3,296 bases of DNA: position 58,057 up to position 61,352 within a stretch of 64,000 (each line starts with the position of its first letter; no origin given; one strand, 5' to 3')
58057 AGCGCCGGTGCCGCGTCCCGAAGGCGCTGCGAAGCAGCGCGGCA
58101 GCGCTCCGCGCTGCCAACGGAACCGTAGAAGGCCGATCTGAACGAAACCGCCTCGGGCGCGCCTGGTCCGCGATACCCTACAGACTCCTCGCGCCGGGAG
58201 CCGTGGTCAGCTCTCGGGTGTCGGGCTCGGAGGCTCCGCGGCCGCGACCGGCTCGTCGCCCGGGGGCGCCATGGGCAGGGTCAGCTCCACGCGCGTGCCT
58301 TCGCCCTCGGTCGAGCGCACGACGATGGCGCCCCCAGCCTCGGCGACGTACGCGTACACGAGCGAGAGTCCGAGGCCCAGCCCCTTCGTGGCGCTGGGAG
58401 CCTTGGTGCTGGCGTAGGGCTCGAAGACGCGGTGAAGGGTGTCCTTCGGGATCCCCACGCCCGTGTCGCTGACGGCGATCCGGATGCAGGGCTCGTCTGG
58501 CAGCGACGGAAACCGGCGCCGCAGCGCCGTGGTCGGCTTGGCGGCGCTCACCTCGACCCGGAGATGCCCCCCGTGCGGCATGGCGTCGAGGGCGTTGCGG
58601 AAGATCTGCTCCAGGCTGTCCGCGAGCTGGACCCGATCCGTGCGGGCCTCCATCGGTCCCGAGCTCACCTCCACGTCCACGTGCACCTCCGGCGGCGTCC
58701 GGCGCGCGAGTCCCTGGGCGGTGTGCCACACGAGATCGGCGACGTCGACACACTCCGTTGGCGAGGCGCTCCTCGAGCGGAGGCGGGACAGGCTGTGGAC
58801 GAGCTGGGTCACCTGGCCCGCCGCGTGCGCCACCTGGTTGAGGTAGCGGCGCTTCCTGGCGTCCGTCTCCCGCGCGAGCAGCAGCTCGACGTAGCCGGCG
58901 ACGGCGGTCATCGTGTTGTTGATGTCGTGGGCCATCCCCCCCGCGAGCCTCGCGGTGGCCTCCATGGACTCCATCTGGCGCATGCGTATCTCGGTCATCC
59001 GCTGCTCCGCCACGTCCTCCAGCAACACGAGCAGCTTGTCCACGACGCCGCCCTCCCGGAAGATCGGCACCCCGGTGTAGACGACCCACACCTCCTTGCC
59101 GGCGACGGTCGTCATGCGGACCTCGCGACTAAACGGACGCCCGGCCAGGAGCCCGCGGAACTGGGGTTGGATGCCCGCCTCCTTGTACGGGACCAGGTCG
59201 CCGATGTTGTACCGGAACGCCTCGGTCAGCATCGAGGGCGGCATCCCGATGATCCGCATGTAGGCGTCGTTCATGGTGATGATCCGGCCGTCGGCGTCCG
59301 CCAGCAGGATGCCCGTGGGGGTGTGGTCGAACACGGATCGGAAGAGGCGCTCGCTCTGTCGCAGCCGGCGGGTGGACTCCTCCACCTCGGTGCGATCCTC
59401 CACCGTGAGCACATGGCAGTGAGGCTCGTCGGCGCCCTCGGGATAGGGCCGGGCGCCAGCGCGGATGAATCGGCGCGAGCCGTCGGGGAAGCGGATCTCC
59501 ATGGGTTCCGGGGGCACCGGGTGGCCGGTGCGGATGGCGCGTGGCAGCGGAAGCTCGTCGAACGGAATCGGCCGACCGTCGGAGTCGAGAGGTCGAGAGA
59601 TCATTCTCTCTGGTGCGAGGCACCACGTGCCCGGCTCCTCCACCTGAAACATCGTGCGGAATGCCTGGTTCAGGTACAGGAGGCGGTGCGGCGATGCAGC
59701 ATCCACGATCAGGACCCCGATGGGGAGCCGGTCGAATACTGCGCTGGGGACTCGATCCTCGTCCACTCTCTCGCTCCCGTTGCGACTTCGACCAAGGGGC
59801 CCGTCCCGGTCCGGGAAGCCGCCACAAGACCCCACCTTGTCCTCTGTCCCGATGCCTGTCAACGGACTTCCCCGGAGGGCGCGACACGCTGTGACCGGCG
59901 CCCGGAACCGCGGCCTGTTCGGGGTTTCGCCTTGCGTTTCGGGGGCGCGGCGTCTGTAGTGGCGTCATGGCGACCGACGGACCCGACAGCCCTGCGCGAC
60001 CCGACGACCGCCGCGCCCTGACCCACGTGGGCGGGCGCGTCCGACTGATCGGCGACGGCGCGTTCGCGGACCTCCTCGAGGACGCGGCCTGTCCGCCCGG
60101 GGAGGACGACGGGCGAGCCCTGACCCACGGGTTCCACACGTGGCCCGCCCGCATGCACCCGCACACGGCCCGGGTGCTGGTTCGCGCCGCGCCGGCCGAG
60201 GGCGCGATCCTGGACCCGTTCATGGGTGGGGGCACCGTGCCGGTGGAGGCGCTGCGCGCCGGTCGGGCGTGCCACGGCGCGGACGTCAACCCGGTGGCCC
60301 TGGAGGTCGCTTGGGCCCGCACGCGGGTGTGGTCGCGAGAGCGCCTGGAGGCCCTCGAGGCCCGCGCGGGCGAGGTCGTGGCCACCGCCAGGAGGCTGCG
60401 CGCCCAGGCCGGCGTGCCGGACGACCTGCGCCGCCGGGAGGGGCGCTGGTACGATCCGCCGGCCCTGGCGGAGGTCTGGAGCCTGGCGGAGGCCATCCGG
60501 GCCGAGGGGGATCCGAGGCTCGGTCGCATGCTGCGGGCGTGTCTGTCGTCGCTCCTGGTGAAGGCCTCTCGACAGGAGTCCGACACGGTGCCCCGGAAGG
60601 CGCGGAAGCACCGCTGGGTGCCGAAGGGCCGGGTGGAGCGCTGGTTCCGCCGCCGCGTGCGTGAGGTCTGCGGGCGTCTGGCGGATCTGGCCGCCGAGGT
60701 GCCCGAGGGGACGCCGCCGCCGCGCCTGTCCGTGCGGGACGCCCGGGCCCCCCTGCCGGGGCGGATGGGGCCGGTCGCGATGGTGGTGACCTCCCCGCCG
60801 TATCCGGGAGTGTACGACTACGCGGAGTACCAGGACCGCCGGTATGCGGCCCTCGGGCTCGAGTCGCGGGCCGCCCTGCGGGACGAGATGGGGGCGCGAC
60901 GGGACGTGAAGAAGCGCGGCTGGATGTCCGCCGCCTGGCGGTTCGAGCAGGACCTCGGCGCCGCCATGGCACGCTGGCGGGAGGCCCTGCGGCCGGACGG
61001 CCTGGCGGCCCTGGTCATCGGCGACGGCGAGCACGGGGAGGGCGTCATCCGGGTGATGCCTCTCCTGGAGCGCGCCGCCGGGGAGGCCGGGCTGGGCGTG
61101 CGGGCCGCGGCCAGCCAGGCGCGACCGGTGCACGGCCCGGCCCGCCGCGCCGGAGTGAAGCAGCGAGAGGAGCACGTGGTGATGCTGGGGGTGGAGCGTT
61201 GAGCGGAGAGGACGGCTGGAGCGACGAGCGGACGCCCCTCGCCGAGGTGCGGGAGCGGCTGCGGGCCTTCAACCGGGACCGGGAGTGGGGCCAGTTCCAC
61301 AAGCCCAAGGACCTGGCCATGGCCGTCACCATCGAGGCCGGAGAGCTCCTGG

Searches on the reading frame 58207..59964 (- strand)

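Call 60: search_protein_families(library=pfam, proteins=[window:58207-59964:-], max_evalue=0.0001)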
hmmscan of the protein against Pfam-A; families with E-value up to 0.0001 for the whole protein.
window:58207-59964:- (585 aa): 8 families
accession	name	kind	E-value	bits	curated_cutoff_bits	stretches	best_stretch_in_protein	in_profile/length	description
PF02518.31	HATPase_c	-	2.4e-20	73.5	26.4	1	443-566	2-110/111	Histidine kinase-, DNA gyrase B-, and HSP90-like ATPase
PF13188.13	PAS_8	-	3.5e-17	62.1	21.8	2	207-260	2-53/65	PAS domain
PF08448.16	PAS_4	-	1.1e-13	51.7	23.1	1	212-322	1-109/110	PAS fold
PF00989.32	PAS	-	4e-12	46.6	22.6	1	207-318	2-113/113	PAS fold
PF13426.13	PAS_9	-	1.1e-11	45.4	27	1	216-320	1-103/103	PAS domain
PF00512.31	HisKA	-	1.1e-08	35.4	26.9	1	339-395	4-63/66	His Kinase A (phospho-acceptor) domain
PF12860.13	PAS_7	-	3.4e-07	30.8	27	0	213-248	2-37/115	PAS fold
PF08447.18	PAS_3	-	9.2e-05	23.1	25.6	0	228-311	1-85/89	PAS fold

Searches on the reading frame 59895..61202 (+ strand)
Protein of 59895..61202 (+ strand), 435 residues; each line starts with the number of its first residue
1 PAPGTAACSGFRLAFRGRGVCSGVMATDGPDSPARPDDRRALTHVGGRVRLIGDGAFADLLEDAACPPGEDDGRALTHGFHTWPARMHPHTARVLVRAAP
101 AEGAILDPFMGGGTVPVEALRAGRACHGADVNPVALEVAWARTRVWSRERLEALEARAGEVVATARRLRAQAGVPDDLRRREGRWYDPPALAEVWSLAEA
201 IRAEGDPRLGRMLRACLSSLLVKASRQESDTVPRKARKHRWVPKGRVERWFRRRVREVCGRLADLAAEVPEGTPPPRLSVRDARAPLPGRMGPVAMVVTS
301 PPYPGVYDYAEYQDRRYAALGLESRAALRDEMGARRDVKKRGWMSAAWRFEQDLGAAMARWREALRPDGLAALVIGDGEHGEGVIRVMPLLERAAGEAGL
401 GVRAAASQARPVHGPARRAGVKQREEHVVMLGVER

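Call 60: search_protein_families(library=pfam, proteins=[window:59895-61202:+], max_evalue=0.0001)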
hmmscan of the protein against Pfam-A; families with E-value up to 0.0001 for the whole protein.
window:59895-61202:+ (435 aa): 1 family
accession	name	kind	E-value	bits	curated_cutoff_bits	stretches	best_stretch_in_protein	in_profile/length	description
PF01555.25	N6_N4_Mtase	-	5.1e-06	27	26.7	0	91-138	170-218/221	DNA methylase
